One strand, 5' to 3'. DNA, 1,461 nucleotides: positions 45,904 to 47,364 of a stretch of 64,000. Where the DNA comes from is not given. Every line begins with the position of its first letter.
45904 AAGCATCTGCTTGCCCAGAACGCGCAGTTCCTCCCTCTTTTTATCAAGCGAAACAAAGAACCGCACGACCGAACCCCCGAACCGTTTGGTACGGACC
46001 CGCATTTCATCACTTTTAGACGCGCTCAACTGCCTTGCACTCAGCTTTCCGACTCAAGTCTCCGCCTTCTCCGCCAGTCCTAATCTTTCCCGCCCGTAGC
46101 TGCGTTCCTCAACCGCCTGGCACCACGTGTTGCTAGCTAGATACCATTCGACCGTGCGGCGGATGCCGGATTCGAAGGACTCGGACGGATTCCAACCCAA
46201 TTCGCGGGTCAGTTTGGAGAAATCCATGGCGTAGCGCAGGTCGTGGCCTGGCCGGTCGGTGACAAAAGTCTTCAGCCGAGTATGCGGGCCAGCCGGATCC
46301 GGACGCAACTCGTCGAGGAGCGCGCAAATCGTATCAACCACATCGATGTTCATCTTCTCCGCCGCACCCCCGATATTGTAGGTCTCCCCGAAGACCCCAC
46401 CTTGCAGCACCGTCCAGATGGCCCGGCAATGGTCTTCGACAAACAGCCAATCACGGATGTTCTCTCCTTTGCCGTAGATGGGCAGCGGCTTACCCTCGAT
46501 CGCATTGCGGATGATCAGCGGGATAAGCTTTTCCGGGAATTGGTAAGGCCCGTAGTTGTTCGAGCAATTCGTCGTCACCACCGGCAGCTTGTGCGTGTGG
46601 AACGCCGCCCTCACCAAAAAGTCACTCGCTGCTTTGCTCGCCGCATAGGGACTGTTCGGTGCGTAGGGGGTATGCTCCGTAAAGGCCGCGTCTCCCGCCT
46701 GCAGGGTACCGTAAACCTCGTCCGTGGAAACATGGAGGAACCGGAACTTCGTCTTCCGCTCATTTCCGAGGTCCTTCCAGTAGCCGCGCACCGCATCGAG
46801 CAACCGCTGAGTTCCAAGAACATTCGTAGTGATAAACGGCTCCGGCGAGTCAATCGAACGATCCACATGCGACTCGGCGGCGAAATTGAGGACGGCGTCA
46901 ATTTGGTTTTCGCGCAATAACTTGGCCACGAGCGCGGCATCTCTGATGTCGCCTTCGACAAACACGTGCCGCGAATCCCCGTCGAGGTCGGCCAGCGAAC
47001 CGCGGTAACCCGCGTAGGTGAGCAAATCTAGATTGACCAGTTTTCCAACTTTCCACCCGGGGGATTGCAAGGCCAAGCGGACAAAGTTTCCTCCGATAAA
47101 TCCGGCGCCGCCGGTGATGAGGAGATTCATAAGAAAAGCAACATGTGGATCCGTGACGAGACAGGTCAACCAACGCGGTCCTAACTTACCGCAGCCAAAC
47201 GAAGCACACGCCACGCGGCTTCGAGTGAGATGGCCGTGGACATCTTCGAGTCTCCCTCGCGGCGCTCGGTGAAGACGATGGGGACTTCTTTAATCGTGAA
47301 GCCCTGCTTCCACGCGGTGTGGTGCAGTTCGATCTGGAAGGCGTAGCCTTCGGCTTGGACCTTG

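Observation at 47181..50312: Producer-consumer fusion: YfhO-like GT-C glycosyltransferase domain fused to a Ppm1/DPM1-type polyprenyl-phosphate sugar synthase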

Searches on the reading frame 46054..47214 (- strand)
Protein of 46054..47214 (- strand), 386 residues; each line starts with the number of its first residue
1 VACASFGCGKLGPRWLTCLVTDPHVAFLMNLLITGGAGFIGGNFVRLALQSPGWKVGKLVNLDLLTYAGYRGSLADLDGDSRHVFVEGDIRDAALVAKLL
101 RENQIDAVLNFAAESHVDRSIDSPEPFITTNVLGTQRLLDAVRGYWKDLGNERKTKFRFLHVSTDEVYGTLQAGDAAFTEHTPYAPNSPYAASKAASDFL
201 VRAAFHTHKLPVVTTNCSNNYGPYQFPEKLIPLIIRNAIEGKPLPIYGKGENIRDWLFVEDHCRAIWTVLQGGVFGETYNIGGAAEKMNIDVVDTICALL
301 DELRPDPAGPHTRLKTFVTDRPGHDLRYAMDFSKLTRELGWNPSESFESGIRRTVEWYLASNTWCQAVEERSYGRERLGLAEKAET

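Call 8: search_protein_families(library=pfam, proteins=[window:46054-47214:-], max_evalue=0.001)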
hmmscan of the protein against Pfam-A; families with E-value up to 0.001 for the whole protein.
window:46054-47214:- (386 aa): 6 families
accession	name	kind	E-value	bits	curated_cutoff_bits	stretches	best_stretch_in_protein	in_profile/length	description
PF16363.11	GDP_Man_Dehyd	-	4.9e-89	299.5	27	1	32-354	1-332/332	GDP-mannose 4,6 dehydratase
PF01370.27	Epimerase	-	1.1e-63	215.3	20.9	1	32-282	2-240/240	NAD dependent epimerase/dehydratase family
PF04321.23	RmlD_sub_bind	-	5.1e-12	45.9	27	1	29-208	1-143/287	RmlD substrate binding domain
PF01073.25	3Beta_HSD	-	2.1e-10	40.6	22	1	32-261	1-220/280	3-beta hydroxysteroid dehydrogenase/isomerase family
PF07993.18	NAD_binding_4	-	9.9e-10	38.4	20.1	1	33-218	1-205/258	Male sterility protein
PF02719.21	Polysacc_synt_2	-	4.1e-09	36.5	20.2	1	31-142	1-115/293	Polysaccharide biosynthesis protein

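Call 30: search_protein_families(library=ncbifam, proteins=[window:46054-47214:-], max_evalue=0.001)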
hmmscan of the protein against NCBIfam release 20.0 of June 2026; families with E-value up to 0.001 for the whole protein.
window:46054-47214:- (386 aa): 21 families
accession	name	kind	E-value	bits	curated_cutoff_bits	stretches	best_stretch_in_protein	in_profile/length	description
TIGR01181.1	dTDP_gluc_dehyt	equivalog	1.8e-142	474.1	365.1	1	31-367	2-320/321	dTDP-glucose 4,6-dehydratase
NF007490.0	PRK10084.1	subfamily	2.7e-139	464.2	649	1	29-375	1-351/361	dTDP-glucose 4,6-dehydratase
NF007582.0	PRK10217.1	equivalog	5e-139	463.3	698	1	30-381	3-354/355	dTDP-glucose 4,6-dehydratase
TIGR04180.1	EDH_00030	hypoth_equivalog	1.7e-36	125.9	475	1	32-300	2-256/297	NAD-dependent 4,6-dehydratase LegB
TIGR01179.1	galE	equivalog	4.3e-27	94.8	262.3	1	31-358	2-325/332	UDP-glucose 4-epimerase GalE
TIGR02622.1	CDP_4_6_dhtase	equivalog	1.6e-23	83.5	278.45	1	31-362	7-334/352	CDP-glucose 4,6-dehydratase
TIGR01472.1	gmd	equivalog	7.5e-22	78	415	1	86-272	59-241/342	GDP-mannose 4,6-dehydratase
NF007956.0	PRK10675.1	subfamily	9.6e-18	64.4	394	1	29-358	1-329/338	UDP-glucose 4-epimerase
TIGR02197.1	heptose_epim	equivalog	6.1e-13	48.6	274.6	1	31-360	1-315/316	ADP-glyceromanno-heptose 6-epimerase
TIGR03466.1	HpnA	hypoth_equivalog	3e-12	46.1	367.65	1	30-286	2-233/327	hopanoid-associated sugar epimerase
NF042422.1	oxyalk_red_OleD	equivalog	4.9e-12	45.8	580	1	29-270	1-215/329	2-alkyl-3-oxoalkanoate reductase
NF043036.1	ErythonDh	equivalog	1.8e-11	43.8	325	1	29-202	1-161/321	D-erythronate dehydrogenase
TIGR01214.1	rmlD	equivalog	2e-10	40.2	224.05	1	31-209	2-143/285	dTDP-4-dehydrorhamnose reductase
NF011728.1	PRK15181.1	equivalog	1.3e-09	37.5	760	1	30-360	17-339/348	Vi polysaccharide biosynthesis UDP-N-acetylglucosaminuronic acid C-4 epimerase TviC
NF052578.1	StrlDmthSdmBMthl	equivalog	1.8e-09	37.8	600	1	29-303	1-244/328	sterol demethylase protein SdmB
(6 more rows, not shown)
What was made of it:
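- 46054..47214 (-): Downstream gene: dTDP-glucose 4,6-dehydratase (RmlB). As listed, its ORF overlaps the end of the fusion gene by 34 nt. TIGR01181 scores 474 bits, above the 365 cut-off (call 30).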
